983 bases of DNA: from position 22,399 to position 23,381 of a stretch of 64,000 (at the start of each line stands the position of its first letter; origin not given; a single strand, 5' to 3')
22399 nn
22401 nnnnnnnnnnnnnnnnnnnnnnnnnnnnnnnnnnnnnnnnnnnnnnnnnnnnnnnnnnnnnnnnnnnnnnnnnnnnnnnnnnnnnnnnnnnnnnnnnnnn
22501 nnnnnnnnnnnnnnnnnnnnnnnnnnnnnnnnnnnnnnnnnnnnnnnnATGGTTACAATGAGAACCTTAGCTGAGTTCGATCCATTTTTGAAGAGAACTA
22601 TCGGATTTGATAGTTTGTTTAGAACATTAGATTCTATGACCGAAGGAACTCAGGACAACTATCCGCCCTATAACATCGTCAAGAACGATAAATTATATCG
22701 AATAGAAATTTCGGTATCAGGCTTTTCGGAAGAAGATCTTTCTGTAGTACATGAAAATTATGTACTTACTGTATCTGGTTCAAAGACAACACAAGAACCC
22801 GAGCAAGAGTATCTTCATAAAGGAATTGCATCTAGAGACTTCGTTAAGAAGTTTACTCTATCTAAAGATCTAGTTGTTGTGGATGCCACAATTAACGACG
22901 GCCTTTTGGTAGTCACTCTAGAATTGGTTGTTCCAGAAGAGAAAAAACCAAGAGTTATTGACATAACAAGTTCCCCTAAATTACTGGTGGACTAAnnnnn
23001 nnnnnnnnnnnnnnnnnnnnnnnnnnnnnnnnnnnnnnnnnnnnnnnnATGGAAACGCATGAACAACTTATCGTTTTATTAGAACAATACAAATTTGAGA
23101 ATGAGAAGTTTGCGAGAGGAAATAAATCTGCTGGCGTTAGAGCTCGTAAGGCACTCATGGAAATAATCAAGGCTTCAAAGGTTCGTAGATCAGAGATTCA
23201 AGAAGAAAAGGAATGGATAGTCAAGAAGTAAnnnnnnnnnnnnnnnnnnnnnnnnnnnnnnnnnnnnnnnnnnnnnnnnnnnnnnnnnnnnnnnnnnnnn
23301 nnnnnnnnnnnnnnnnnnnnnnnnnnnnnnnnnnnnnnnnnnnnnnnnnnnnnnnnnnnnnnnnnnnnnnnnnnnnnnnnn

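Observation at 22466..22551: Phage-encoded ROSE-like RNA thermometer upstream of hsp20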

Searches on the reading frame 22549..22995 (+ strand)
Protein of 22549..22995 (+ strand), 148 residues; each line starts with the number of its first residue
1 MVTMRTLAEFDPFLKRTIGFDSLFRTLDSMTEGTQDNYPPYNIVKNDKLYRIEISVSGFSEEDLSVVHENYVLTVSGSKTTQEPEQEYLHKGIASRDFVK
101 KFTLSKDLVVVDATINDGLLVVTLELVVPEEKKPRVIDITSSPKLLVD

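Call 7: search_protein_families(library=pfam, proteins=[window:22549-22995:+], max_evalue=0.01)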
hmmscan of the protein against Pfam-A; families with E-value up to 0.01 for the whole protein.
window:22549-22995:+ (148 aa): 1 family
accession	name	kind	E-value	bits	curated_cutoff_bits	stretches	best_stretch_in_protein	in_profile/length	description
PF00011.27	HSP20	-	1.4e-17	64.1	20.8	1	43-140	2-102/102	Hsp20/alpha crystallin family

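Call 8: find_related_loci(query=window:22549-22992:+, collection=viral_contigs, flank=1500)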
Query window:22549-22992:+ (148 aa) in viral_contigs; peptide patterns used: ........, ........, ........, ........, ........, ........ (x = any residue, [..] = any of these).
335 stretches matched a pattern; 325 encode a relative of the query (tblastn E <= 1e-3); the best 80 are kept; 80 distinct loci.
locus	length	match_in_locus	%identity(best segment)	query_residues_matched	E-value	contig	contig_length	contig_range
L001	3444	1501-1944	97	1-148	9e-94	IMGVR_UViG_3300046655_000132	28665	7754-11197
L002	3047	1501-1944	97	1-148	3e-94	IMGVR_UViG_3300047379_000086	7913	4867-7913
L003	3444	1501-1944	97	1-148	1e-92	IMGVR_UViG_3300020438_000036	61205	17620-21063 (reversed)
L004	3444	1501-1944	95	1-148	2e-92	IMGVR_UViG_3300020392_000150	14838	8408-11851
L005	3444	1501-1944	89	1-148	4e-79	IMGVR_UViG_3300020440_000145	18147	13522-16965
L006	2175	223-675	76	1-148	3e-72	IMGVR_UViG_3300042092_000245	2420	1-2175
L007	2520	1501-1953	76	1-148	3e-71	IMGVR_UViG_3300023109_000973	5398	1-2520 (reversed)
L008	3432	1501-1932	49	1-140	5e-38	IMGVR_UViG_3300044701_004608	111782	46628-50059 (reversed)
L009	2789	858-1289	48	1-140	1e-37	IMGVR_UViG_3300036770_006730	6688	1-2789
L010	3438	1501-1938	47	1-140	3e-35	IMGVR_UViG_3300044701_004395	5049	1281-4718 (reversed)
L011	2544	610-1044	46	2-140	8e-35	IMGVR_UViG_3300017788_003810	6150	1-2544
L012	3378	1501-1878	51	15-140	2e-34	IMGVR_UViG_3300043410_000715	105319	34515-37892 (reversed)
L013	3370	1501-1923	46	6-146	2e-34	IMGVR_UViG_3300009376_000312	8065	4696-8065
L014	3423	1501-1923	46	6-146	2e-34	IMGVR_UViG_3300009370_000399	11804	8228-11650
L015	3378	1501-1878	51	15-140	2e-34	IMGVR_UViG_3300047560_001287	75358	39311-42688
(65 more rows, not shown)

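Call 9: search_dna_similar(query=window:22549-22992:+, collection=phages, mode=protein, max_rows=60, rows=spread)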
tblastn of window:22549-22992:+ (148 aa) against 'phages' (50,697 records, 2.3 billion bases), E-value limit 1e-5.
Records with a match: 504; places in all: 509; records where one place covers at least 80% of the query: 299.
Best place of each record, by identity: <60% 504.
By first word of the organism name: Synechococcus 373; Cyanophage 66; Prochlorococcus 24; Pseudomonas 12; Marine 8; Pelagibacter 6; Methylophilales 4; Salmonella 3; Campylobacter 2; Agrobacterium 2; and 4 more.
By host as written in the record: - 182; Synechococcus 107; Synechococcus sp. 38; Synechococcus sp. WH7803 27; Synechococcus sp. WH8102 20; Synechococcus sp. MW02 18; Synechococcus sp. WH 7803 15; Parasynechococcus marenigrum WH 8102 7; and 37 more.
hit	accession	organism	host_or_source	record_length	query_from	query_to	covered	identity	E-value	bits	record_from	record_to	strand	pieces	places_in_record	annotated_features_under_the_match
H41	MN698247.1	Pelagibacter phage HTVC115P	Candidatus Pelagibacter sp. HTCC7211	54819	10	139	88%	45.0%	3e-22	97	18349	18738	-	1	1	Hsp20 family protein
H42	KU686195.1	Synechococcus phage S-CAM1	Synechococcus sp.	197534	10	148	94%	39.3%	2e-20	92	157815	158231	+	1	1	small heat shock protein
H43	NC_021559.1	Prochlorococcus phage P-SSM3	Prochlorococcus marinus NATL2A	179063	10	140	89%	41.0%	2e-19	89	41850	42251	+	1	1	Hsp20 heat shock protein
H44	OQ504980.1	Synechococcus phage S-MS29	Synechococcus sp. MW02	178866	8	141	91%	39.7%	4e-20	91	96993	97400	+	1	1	heat shock protein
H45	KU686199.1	Synechococcus phage S-CAM3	Synechococcus sp.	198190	10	148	94%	37.1%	3e-18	85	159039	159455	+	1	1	heat shock protein Hsp20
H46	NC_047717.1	Cyanophage S-RIM12 isolate W1_08_0910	Synechococcus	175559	8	142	91%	38.0%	3e-17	82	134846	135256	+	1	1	Hsp20 heat shock protein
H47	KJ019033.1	Synechococcus phage ACG-2014a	-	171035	8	142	91%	38.0%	3e-17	82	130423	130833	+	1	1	Hsp20 heat shock protein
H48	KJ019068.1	Synechococcus phage ACG-2014a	-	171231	8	142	91%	38.0%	3e-17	82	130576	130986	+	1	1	Hsp20 heat shock protein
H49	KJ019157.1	Synechococcus phage ACG-2014a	-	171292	8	142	91%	38.0%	3e-17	82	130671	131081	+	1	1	Hsp20 heat shock protein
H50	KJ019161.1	Synechococcus phage ACG-2014b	-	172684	8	142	91%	38.0%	3e-17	82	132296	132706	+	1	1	Hsp20 heat shock protein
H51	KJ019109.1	Synechococcus phage ACG-2014b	-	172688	8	142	91%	38.0%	3e-17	82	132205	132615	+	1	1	Hsp20 heat shock protein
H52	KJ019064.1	Synechococcus phage S-MbCM6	-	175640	8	142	91%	38.0%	3e-17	82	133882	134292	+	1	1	Hsp20 heat shock protein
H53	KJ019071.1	Synechococcus phage ACG-2014g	-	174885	8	142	91%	37.2%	2e-16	81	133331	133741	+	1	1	Hsp20 heat shock protein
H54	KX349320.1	Cyanophage S-RIM12_RW_29_1109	Synechococcus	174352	10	142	90%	37.8%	6e-16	79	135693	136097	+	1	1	heat shock protein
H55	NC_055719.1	Synechococcus phage S-H35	Synechococcus sp. WH8102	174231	8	143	92%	36.2%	5e-18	85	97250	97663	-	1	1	Hsp20 heat shock protein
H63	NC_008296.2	Synechococcus phage syn9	Synechococcus sp. WH 8012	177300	11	139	87%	36.6%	8e-17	81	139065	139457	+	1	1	Hsp20 heat shock protein | gp169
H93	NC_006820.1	Synechococcus phage S-PM2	Synechococcus sp. SynWH7803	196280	10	118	74%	35.5%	3e-18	86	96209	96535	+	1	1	Hsp20: Hsp20 heat shock protein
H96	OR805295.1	Pseudomonas phage Paride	Pseudomonas aeruginosa PAO1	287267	15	139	84%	30.0%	1e-6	52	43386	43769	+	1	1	Hsp20 heat shock protein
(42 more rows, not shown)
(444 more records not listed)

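Call 27: get_annotated_region(hit=H41, flank=400)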
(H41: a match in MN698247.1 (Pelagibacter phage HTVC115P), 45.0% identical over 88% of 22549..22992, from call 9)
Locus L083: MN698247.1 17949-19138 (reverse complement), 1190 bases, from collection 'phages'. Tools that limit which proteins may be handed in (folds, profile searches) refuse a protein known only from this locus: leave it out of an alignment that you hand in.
description: Pelagibacter phage HTVC115P, complete genome.
organism: Pelagibacter phage HTVC115P (NCBI taxid 2686463)
taxonomy: Viruses; Duplodnaviria; Heunggongvirae; Uroviricota; Caudoviricetes
host: Candidatus Pelagibacter sp. HTCC7211; source: seawater; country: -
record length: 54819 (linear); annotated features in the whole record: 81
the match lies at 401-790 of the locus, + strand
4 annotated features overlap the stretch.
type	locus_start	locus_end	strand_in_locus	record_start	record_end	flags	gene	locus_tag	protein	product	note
CDS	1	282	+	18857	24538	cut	-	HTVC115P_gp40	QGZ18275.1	hypothetical protein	-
CDS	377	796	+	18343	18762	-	-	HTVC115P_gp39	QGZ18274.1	Hsp20 family protein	-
CDS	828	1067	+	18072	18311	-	-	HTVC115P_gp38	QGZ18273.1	hypothetical protein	-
CDS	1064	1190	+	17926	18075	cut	-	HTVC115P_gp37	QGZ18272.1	hypothetical protein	-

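Call 28: get_annotated_region(hit=H63, flank=400)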
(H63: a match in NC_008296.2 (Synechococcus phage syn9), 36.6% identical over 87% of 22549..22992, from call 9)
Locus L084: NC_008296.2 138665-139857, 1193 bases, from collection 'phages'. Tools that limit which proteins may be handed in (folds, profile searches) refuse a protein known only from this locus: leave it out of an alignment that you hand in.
description: Synechococcus phage syn9, complete genome.
organism: Synechococcus phage syn9 (NCBI taxid 382359)
taxonomy: Viruses; Duplodnaviria; Heunggongvirae; Uroviricota; Caudoviricetes; Kyanoviridae; Ormenosvirus; Ormenosvirus syn9
host: Synechococcus sp. WH 8012; source: -; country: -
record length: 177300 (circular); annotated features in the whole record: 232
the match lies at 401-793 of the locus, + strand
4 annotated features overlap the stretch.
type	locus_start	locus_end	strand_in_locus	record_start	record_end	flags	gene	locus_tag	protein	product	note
CDS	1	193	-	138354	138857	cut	-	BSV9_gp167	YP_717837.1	gp167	-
CDS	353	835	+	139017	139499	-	-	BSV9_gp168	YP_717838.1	Hsp20 heat shock protein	Hsp20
CDS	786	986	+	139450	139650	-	-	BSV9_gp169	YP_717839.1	gp169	-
CDS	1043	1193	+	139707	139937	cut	-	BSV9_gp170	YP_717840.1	gp170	-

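Call 29: get_annotated_region(hit=H93, flank=400)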
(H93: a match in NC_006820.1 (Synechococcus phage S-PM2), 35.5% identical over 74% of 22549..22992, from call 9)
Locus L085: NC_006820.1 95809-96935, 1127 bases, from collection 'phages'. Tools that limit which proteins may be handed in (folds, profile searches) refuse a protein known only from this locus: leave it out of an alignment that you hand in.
description: Synechococcus phage S-PM2, complete genome.
organism: Synechococcus phage S-PM2 (NCBI taxid 238854)
taxonomy: Viruses; Duplodnaviria; Heunggongvirae; Uroviricota; Caudoviricetes; Kyanoviridae; Nodensvirus; Nodensvirus spm2
host: Synechococcus sp. SynWH7803; source: sea water; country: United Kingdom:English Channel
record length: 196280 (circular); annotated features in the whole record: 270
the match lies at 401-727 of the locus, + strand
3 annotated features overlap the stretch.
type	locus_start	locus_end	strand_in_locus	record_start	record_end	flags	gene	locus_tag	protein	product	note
CDS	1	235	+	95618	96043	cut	RegA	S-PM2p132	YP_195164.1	translation repressor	T4-LIKE GC: 168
CDS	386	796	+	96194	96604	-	Hsp20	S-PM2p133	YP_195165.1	Hsp20 heat shock protein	T4-LIKE GC: 170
CDS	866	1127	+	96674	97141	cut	-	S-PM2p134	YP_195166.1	Hypothetical-Protein | belonging to T4-LIKE GC: 176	T4-LIKE GC: 176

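Call 30: get_annotated_region(hit=H43, flank=400)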
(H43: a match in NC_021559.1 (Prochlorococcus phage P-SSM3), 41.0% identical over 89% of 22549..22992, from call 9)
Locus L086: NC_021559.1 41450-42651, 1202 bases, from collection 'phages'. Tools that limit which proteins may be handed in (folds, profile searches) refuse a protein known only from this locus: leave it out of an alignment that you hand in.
description: Prochlorococcus phage P-SSM3 genomic sequence.
organism: Prochlorococcus phage P-SSM3 (NCBI taxid 536453)
taxonomy: Viruses; Duplodnaviria; Heunggongvirae; Uroviricota; Caudoviricetes; Kyanoviridae; Ronodorvirus; Ronodorvirus pssm3
host: Prochlorococcus marinus NATL2A; source: Atlantic: BATS; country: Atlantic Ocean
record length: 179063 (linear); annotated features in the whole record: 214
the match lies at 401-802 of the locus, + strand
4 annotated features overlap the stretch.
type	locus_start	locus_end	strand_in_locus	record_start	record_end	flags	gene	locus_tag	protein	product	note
CDS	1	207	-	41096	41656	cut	-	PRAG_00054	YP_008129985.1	hypothetical protein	-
CDS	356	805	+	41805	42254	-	-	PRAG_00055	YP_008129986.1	Hsp20 heat shock protein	-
CDS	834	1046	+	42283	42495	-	-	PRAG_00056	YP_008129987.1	hypothetical protein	-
CDS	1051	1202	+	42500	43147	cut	-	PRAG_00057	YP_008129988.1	ferredoxin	-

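Call 31: get_annotated_region(hit=H96, flank=400)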
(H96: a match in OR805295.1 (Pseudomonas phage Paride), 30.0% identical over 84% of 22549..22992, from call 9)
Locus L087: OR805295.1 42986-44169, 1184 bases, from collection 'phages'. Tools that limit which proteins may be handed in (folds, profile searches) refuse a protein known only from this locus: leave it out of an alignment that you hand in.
description: Pseudomonas phage Paride, complete genome.
organism: Pseudomonas phage Paride (NCBI taxid 3092178)
taxonomy: Viruses; Duplodnaviria; Heunggongvirae; Uroviricota; Caudoviricetes; Arenbergviridae; Wroclawvirus
host: Pseudomonas aeruginosa PAO1; source: vegetal compost; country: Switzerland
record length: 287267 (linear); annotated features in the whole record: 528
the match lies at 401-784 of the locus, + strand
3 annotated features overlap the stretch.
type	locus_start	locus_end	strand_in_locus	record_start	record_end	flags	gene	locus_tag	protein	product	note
CDS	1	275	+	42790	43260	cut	-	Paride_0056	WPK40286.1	QueD-like 6-pyruvoyl-tetrahydropterin synthase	auxiliary metabolic gene and host takeover|moron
CDS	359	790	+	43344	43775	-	-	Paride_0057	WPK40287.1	Hsp20 heat shock protein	other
CDS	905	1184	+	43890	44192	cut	-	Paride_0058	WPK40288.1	ATP-dependent protease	other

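Call 35: find_related_loci(query=A2, collection=genome_contigs, flank=600)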
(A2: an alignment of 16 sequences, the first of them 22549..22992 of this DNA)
Query A2 (148 aa) in genome_contigs; peptide patterns used: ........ (x = any residue, [..] = any of these).
145 stretches matched a pattern; 90 encode a relative of the query (tblastn E <= 1e-3); the best 80 are kept; 80 distinct loci.
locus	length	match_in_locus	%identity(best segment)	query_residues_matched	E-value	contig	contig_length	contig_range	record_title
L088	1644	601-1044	88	1-148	6e-78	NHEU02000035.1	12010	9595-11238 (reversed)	MAG: Alphaproteobacteria bacterium TMED93 NHEU01000074.1, whole genome shotgun sequence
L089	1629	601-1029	48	2-140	1e-37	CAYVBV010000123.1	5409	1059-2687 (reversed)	MAG TPA_asm: uncultured Polynucleobacter sp. isolate SRP069133_co1_329 genome assembly, contig: NODE_19119_length_5409_c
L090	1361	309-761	45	3-147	3e-35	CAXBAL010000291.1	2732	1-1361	MAG TPA_asm: uncultured Micavibrio sp. isolate ERR599361_binner12_Refined_56 genome assembly, contig: ERZ2772603.12963, 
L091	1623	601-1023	48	2-145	6e-35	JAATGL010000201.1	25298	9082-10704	MAG: Alphaproteobacteria bacterium isolate bin_332 k141_14477167, whole genome shotgun sequence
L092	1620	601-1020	46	1-145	3e-33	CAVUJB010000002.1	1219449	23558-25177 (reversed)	MAG: uncultured Alphaproteobacteria bacterium isolate MFD01872.bin.1.174 genome assembly, contig: contig_113893, whole g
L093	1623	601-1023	45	1-145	7e-35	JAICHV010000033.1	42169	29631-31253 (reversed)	MAG: Alphaproteobacteria bacterium isolate GZL_FP_2_bin.34 k141_2950505_length_42169_cov_12.8919, whole genome shotgun s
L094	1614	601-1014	44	4-142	6e-35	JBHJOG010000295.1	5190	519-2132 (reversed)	MAG: Alphaproteobacteria bacterium isolate al_S4C421_1 S4Ck119_314171, whole genome shotgun sequence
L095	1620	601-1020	47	1-145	7e-35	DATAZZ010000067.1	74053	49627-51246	MAG TPA_asm: Rhizomicrobium sp. isolate SMAG_U5718 k141_3592977, whole genome shotgun sequence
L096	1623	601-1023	46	2-145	4e-34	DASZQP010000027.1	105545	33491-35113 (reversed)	MAG TPA_asm: Rhizomicrobium sp. isolate SMAG_U6001 k141_132434, whole genome shotgun sequence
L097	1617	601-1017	44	2-142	3e-34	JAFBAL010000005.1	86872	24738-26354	MAG: Alphaproteobacteria bacterium isolate CP_BM_RX_R9_30 BM_RX_R9_k147_1508248, whole genome shotgun sequence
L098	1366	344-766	46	1-145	5e-34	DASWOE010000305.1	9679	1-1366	MAG TPA_asm: Rhizomicrobium sp. isolate SMAG_U3432 k141_257749, whole genome shotgun sequence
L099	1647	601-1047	45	2-148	7e-34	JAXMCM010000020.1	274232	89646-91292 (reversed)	MAG: Geminicoccaceae bacterium isolate STL-PRO10 C1.196.fa-20, whole genome shotgun sequence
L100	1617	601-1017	45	1-142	7e-34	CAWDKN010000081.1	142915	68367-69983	MAG: uncultured Alphaproteobacteria bacterium isolate MFD04780.bin.2.141 genome assembly, contig: contig_84879, whole ge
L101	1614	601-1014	45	6-145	7e-34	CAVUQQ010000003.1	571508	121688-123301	MAG: uncultured Alphaproteobacteria bacterium isolate MFD01299.bin.2.108 genome assembly, contig: contig_19030, whole ge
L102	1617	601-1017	46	9-148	2e-33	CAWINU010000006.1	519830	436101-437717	MAG: uncultured Alphaproteobacteria bacterium isolate MFD05442.bin.3.37 genome assembly, contig: contig_46216, whole gen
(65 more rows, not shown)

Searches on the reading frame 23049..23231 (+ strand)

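Call 7: search_protein_families(library=pfam, proteins=[window:23049-23231:+], max_evalue=0.01)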
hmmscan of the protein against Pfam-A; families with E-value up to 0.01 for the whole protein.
window:23049-23231:+ (60 aa): 1 family
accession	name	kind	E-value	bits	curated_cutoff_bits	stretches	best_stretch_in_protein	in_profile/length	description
PF07432.18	Hc1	-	8.5e-12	45.2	23.5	1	1-54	1-55/57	Histone H1-like protein Hc1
